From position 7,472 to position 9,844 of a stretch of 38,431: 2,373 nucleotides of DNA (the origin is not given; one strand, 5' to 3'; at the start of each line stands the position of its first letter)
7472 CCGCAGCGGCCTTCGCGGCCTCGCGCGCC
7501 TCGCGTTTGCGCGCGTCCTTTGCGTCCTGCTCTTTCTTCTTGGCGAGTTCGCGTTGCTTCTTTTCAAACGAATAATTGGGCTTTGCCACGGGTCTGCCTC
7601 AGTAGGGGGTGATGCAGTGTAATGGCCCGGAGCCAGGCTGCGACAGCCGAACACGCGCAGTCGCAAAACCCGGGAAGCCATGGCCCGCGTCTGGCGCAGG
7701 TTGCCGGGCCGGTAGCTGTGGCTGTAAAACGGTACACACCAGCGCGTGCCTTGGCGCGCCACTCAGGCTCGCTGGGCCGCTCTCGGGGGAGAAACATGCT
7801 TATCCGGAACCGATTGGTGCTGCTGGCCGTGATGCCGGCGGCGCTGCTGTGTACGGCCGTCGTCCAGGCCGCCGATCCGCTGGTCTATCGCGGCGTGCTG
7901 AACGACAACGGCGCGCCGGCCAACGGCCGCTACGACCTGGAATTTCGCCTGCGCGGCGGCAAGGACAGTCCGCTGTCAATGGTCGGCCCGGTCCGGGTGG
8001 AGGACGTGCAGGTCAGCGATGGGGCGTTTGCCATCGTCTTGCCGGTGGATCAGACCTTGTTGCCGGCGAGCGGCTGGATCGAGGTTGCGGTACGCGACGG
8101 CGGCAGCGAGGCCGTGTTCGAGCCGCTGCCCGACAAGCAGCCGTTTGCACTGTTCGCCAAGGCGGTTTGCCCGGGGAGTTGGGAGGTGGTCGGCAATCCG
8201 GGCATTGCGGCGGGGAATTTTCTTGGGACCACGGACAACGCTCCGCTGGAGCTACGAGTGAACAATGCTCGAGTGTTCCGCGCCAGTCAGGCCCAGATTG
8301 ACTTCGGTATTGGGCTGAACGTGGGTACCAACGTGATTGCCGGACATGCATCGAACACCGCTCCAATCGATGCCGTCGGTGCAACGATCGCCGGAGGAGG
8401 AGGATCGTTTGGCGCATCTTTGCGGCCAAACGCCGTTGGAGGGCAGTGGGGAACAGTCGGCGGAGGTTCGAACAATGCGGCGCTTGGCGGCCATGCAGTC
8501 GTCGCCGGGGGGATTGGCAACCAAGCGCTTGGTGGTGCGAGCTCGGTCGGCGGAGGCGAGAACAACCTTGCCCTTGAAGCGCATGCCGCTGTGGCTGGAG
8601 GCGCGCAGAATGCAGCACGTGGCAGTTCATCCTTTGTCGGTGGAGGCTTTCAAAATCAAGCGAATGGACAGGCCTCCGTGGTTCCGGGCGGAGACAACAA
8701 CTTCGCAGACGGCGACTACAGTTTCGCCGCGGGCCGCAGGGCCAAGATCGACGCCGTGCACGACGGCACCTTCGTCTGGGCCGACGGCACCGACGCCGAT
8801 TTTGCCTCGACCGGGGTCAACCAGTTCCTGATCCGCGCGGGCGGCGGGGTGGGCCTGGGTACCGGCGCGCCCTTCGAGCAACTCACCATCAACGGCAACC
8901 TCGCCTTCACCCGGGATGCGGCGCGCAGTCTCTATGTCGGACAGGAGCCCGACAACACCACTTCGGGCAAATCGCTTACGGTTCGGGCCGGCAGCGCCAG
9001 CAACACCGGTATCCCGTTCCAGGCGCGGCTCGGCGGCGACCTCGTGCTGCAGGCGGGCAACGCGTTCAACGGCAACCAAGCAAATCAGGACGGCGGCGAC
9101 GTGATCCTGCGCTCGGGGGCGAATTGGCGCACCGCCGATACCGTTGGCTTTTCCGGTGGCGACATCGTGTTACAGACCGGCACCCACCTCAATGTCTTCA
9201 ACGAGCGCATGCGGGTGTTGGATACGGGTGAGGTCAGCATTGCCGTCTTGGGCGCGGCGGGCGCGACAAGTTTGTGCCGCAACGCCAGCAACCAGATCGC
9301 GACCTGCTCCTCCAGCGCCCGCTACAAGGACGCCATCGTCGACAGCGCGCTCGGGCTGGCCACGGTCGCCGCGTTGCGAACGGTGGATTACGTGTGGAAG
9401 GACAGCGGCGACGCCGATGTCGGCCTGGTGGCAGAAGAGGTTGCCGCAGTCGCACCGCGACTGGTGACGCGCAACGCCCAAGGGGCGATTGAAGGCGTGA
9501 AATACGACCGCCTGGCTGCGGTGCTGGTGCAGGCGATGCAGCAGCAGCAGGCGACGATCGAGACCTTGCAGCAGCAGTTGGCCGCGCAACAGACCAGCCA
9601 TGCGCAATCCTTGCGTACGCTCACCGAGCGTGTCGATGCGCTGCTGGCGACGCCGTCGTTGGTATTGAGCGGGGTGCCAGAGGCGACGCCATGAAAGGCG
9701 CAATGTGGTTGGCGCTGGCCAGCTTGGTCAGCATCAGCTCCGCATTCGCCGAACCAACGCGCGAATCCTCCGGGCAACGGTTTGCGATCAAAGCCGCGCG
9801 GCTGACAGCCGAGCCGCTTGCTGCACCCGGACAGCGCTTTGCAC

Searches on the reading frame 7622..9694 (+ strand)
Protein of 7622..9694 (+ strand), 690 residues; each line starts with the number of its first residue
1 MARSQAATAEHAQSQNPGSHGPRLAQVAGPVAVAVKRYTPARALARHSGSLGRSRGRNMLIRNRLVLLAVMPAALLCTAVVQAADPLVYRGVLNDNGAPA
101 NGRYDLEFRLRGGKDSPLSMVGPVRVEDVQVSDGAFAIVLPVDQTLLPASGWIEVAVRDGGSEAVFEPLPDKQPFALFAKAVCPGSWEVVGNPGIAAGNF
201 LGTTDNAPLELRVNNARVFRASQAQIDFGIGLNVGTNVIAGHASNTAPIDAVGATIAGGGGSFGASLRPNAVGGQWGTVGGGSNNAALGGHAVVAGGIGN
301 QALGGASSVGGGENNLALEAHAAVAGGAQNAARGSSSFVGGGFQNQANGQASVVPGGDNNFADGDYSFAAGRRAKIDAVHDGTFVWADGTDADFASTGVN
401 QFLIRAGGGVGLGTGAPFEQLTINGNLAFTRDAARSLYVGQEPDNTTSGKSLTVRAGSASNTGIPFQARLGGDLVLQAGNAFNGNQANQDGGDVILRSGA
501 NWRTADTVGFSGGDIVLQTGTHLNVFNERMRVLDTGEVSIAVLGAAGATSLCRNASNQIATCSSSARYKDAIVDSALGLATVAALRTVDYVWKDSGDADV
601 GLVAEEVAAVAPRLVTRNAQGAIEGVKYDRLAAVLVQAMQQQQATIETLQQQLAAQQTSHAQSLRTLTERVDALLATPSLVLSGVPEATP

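Call 25: search_protein_families(library=pfam, proteins=[window:7622-9694:+], max_evalue=0.001)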
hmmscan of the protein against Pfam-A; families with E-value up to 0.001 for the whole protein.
window:7622-9694:+ (690 aa): 1 family
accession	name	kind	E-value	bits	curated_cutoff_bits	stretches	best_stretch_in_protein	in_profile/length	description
PF13884.11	Peptidase_S74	-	3.1e-06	27.8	22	1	564-615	1-57/58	Chaperone of endosialidase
